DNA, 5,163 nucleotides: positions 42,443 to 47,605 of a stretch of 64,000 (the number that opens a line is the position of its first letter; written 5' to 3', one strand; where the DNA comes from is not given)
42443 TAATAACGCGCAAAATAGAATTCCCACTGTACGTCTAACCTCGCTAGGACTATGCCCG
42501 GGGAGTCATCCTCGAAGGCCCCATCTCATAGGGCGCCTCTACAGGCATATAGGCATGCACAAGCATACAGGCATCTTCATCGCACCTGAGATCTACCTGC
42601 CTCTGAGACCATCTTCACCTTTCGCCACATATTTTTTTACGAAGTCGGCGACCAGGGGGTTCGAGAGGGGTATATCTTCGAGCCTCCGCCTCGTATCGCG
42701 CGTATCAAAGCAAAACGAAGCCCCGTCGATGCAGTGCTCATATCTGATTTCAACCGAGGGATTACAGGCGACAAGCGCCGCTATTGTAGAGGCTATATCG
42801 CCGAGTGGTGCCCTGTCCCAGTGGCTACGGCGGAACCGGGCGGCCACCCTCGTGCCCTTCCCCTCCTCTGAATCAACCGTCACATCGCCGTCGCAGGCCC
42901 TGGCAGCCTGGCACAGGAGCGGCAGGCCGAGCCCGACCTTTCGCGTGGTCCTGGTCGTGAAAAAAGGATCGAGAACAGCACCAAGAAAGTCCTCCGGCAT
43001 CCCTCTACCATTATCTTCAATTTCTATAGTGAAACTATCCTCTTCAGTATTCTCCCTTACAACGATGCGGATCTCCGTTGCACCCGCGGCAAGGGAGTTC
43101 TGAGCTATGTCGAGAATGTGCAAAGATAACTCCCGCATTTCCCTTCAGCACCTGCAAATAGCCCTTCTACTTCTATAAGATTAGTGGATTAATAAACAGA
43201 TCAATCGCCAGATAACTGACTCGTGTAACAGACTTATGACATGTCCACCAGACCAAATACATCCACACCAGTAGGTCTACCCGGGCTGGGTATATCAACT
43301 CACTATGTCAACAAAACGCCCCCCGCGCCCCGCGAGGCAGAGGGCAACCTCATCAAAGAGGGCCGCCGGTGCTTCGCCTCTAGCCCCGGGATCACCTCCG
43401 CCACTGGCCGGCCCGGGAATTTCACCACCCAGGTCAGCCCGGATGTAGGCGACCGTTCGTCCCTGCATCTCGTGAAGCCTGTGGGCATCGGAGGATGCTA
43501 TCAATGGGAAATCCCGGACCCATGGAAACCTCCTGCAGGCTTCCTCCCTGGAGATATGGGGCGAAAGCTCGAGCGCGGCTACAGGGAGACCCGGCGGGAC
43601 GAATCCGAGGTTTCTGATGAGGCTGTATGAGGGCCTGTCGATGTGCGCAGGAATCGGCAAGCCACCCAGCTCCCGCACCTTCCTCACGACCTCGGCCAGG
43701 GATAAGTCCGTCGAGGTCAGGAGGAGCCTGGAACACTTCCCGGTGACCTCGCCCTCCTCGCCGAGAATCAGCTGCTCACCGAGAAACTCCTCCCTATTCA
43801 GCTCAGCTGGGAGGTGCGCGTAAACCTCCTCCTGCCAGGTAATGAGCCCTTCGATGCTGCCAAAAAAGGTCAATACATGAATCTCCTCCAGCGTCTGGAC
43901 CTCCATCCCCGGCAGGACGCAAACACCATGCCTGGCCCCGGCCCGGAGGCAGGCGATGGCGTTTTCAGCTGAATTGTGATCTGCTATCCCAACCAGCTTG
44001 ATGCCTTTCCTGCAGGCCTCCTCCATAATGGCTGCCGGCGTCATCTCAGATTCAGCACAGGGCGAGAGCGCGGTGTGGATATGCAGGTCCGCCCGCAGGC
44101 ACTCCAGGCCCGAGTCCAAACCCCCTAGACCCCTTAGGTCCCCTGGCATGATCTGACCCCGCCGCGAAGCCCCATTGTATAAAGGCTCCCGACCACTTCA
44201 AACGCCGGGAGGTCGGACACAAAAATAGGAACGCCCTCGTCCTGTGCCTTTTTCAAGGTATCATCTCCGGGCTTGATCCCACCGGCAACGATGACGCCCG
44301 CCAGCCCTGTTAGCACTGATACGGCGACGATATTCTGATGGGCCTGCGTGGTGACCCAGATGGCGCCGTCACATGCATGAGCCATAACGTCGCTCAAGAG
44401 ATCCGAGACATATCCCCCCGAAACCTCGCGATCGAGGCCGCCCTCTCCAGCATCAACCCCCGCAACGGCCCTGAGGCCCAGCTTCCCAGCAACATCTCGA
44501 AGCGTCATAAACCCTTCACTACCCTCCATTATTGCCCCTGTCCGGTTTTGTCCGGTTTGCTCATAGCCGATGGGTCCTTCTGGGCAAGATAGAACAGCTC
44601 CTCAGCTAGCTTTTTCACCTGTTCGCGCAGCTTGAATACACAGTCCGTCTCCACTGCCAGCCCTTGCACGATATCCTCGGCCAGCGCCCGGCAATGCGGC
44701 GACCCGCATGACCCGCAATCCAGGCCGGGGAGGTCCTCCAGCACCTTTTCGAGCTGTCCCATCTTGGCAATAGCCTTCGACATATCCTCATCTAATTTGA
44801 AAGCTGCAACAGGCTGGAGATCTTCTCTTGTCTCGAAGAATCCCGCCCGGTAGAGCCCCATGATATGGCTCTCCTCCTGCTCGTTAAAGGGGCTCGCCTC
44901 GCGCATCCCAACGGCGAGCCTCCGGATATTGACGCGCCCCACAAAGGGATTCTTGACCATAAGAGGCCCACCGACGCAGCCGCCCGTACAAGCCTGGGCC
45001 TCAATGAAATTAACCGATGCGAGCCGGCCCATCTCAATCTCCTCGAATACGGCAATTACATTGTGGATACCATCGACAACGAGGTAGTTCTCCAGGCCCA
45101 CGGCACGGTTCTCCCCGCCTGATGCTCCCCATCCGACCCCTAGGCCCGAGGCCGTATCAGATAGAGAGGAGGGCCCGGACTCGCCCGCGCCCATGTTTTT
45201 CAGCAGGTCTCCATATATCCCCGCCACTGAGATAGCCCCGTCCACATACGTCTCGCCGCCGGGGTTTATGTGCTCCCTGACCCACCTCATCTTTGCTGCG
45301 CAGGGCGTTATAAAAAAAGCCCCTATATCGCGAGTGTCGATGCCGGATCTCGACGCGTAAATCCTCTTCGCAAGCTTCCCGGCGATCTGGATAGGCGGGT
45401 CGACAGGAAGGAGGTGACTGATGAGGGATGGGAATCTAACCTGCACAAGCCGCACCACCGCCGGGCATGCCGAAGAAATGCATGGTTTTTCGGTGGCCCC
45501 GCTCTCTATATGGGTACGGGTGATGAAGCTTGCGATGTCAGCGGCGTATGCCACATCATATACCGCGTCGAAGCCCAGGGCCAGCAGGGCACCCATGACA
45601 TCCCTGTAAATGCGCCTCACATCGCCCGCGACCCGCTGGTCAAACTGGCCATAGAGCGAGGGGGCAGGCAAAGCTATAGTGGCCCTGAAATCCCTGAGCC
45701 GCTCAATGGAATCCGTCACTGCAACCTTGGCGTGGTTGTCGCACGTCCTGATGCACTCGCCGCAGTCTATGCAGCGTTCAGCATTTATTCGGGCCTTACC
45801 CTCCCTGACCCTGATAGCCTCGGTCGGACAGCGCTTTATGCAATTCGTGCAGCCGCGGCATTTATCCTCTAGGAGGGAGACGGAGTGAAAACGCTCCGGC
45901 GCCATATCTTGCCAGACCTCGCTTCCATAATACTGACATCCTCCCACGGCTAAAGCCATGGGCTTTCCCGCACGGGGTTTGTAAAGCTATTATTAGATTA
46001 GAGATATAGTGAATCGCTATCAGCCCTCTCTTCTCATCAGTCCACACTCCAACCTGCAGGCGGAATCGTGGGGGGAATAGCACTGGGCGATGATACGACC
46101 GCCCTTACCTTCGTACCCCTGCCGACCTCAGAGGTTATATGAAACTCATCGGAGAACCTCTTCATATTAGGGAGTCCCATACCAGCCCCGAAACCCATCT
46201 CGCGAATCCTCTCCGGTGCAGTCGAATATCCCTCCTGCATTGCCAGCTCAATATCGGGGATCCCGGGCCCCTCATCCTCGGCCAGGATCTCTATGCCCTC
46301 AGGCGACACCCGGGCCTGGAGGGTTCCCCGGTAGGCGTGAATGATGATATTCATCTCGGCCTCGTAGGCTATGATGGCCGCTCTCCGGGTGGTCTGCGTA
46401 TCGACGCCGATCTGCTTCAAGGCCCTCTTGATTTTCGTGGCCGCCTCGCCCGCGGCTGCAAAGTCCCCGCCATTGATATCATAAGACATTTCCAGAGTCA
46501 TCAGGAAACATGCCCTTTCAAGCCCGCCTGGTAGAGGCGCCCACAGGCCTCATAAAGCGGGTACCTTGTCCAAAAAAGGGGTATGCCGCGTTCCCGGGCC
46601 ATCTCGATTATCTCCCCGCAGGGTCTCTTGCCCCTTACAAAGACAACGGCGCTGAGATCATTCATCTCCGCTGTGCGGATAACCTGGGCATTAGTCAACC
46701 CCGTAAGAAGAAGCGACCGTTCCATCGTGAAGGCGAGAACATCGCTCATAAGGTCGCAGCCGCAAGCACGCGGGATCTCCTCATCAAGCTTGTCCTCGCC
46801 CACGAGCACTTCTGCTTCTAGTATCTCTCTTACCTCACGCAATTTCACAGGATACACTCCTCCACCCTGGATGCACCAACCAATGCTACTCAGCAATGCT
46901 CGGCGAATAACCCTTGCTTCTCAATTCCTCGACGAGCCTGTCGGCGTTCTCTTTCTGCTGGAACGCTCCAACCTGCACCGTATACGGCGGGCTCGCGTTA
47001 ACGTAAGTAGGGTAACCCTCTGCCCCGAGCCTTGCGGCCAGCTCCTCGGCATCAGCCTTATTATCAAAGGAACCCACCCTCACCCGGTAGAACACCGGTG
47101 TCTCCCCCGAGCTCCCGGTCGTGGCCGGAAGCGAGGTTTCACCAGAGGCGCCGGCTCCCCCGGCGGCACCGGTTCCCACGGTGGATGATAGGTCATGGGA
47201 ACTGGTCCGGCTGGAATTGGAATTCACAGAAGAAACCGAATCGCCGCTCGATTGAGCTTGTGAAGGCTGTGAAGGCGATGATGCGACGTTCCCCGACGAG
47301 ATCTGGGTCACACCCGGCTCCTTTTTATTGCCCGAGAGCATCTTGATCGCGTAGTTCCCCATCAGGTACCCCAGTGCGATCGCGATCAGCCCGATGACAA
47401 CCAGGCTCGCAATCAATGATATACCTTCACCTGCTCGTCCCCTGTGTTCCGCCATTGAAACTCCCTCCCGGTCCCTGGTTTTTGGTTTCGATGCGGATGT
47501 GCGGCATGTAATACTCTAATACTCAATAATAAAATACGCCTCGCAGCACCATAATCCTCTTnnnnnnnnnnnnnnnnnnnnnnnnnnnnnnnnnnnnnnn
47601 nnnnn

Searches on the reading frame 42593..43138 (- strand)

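Call 78: search_protein_families(library=pfam, proteins=[window:42593-43138:-], max_evalue=0.0001)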
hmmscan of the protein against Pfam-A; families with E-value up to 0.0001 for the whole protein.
window:42593-43138:- (181 aa): 2 families
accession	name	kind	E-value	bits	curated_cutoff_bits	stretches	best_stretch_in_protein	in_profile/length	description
PF02518.31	HATPase_c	-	2.5e-17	63.8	26.4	1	8-103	10-108/111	Histidine kinase-, DNA gyrase B-, and HSP90-like ATPase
PF13589.12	HATPase_c_3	-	1.4e-08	35.3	25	1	8-66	7-63/137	Histidine kinase-, DNA gyrase B-, and HSP90-like ATPase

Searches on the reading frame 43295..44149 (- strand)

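Call 78: search_protein_families(library=pfam, proteins=[window:43295-44149:-], max_evalue=0.0001)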
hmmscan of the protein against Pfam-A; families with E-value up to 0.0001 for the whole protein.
window:43295-44149:- (284 aa): 1 family
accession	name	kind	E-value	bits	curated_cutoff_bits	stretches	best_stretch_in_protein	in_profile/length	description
PF02811.25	PHP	-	2.1e-07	31.9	26.4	1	21-87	1-66/164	PHP domain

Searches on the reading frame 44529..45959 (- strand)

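Call 42: search_protein_families(library=pfam, proteins=[window:44529-45959:-], max_evalue=0.00001)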
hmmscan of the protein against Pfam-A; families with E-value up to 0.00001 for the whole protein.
window:44529-45959:- (476 aa): 7 families
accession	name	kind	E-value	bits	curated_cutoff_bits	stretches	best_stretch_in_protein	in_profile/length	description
PF02906.19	Fe_hyd_lg_C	-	1.1e-33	117.3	22.1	1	94-332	3-245/245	Iron only hydrogenase large subunit, C-terminal domain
PF04060.18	FeS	-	1.9e-11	43.9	23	1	410-442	1-33/33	Putative Fe-S cluster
PF13237.11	Fer4_10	-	1.7e-09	37.9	25.5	1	29-73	4-52/53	4Fe-4S dicluster domain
PF14697.11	Fer4_21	-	2.6e-08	34.3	35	0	56-82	1-27/59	4Fe-4S dicluster domain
PF00037.32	Fer4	-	6.4e-07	29.4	21.1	0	31-50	5-24/24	4Fe-4S binding domain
PF12838.12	Fer4_7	-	1.1e-06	29.4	27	1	33-74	1-49/52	4Fe-4S dicluster domain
PF13187.11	Fer4_9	-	1.3e-06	28.7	27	1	33-76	1-50/52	4Fe-4S dicluster domain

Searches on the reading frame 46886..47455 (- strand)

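Call 78: search_protein_families(library=pfam, proteins=[window:46886-47455:-], max_evalue=0.0001)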
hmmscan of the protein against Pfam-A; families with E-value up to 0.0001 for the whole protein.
window:46886-47455:- (189 aa): 1 family
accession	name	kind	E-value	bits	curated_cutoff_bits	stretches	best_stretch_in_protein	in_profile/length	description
PF05036.18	SPOR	-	1e-17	64.7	21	2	155-185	2-32/76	SPOR domain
